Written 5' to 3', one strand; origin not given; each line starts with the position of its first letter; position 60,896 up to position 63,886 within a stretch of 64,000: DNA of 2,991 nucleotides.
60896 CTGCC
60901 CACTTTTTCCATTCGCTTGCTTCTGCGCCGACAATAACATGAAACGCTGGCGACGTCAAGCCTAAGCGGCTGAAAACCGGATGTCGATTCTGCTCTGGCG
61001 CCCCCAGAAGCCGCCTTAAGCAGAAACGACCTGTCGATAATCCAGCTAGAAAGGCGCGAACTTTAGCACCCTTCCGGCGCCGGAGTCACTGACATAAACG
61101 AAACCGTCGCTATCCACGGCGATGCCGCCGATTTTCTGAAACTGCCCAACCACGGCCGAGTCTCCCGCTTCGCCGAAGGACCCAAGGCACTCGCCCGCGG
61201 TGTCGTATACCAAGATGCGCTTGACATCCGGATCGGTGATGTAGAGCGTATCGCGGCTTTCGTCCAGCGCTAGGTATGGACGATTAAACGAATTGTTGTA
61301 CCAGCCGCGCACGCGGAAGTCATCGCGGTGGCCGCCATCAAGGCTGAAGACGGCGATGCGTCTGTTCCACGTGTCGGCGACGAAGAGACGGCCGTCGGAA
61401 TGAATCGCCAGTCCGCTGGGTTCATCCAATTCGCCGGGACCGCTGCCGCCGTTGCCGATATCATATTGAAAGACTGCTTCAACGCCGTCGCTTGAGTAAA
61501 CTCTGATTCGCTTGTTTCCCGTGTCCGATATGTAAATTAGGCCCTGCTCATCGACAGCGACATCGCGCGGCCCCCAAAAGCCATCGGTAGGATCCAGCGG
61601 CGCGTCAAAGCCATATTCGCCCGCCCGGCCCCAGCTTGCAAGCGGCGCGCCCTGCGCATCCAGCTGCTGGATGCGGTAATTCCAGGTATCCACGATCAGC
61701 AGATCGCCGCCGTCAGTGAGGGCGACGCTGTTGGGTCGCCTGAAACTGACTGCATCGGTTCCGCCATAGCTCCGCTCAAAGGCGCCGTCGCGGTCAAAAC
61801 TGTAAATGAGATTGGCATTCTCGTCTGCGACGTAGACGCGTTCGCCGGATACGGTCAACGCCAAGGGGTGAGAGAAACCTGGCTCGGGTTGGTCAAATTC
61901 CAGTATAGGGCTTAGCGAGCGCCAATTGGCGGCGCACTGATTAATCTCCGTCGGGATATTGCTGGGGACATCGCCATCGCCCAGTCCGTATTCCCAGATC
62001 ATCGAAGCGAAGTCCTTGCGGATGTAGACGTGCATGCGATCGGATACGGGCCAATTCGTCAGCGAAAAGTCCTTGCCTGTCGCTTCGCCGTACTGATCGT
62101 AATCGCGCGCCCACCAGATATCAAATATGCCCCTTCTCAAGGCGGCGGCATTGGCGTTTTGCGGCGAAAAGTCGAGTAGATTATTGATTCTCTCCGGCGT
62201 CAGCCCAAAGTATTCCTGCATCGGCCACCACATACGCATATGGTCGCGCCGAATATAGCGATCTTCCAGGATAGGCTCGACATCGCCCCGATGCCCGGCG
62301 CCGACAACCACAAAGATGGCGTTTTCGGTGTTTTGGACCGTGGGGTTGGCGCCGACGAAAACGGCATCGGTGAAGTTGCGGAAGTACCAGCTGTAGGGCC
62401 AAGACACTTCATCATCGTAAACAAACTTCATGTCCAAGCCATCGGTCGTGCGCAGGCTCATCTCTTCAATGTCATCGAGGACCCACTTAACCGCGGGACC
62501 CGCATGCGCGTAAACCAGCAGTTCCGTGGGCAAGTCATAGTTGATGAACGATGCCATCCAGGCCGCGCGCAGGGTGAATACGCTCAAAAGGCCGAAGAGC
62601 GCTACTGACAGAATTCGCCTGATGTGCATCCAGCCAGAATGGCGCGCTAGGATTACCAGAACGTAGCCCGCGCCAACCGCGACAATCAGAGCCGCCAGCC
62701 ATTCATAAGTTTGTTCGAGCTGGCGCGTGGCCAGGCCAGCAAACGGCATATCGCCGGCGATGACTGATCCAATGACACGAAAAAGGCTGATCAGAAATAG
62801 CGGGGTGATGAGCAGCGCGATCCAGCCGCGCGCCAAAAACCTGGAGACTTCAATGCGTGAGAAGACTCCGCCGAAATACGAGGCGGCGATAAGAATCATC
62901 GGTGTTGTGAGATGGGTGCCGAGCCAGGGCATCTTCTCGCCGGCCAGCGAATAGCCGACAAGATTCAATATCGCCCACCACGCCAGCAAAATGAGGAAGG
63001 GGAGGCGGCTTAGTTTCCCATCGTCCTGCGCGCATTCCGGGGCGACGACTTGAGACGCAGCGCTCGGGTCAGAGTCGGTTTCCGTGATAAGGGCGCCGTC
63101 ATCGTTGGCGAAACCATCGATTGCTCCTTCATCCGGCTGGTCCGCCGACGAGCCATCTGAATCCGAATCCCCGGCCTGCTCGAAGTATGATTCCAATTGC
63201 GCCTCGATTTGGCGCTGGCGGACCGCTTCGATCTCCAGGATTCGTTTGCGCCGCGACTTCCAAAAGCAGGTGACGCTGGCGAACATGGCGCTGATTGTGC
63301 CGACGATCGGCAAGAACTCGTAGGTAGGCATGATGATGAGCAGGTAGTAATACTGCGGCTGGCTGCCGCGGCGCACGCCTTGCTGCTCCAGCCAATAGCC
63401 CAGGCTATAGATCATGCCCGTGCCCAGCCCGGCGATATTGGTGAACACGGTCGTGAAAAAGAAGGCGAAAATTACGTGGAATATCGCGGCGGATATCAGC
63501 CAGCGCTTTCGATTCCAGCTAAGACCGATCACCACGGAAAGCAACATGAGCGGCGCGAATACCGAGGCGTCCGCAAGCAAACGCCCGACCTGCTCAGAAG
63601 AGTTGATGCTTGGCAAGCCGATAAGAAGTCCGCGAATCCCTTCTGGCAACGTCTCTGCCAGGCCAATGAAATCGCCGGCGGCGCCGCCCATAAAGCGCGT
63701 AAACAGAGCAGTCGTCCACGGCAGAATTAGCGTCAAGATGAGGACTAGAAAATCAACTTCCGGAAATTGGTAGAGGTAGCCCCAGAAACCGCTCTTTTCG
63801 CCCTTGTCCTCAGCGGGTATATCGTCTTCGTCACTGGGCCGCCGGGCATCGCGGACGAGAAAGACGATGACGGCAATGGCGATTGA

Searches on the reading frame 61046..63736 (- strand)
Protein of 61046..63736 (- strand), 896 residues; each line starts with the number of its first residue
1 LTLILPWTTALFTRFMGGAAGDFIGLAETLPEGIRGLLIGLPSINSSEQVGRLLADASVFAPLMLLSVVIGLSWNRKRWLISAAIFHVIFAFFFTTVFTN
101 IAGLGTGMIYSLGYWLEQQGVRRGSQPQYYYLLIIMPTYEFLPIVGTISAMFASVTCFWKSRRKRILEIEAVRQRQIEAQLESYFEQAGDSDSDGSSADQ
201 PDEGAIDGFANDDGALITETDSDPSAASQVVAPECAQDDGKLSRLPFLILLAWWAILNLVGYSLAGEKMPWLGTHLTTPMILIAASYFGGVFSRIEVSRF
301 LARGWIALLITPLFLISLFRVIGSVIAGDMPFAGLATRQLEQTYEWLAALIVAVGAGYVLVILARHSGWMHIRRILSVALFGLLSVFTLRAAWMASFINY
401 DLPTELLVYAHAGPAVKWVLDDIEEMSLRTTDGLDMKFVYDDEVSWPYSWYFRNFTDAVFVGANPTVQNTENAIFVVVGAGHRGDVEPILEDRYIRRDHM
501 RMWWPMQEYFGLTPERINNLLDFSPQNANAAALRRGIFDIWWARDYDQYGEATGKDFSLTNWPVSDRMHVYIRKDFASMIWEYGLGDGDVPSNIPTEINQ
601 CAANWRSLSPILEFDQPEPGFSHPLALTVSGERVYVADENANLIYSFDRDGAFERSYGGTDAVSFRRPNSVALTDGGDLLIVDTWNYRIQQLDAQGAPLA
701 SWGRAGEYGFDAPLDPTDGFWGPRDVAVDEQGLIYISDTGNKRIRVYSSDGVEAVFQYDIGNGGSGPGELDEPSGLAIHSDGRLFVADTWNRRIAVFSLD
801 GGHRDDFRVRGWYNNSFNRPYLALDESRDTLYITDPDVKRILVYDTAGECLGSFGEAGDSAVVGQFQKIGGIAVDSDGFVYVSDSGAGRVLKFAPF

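Call 70: search_protein_families(library=pfam, proteins=[window:61046-63736:-], max_evalue=0.001)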
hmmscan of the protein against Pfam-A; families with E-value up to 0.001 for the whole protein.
window:61046-63736:- (896 aa): 6 families
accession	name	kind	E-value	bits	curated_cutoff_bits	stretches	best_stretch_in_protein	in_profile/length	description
PF01436.27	NHL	-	3.8e-35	118.6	20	4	720-747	1-28/28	NHL repeat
PF17170.10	DUF5128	-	1.3e-09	38.2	22.9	1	731-803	53-123/321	6-bladed beta-propeller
PF25021.1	TEN_NHL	-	2.9e-09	36.8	27.1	0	770-843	30-98/357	Teneurin NHL domain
PF08450.18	SGL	-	4e-09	36.9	26.3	0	732-804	146-217/246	SMP-30/Gluconolactonase/LRE-like region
PF13449.12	Phytase-like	-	0.00067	20.1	27.6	0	627-657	73-104/284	Esterase-like activity of phytase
PF06739.17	SBBP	-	0.00092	19.6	20.5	0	870-882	16-28/38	Beta-propeller repeat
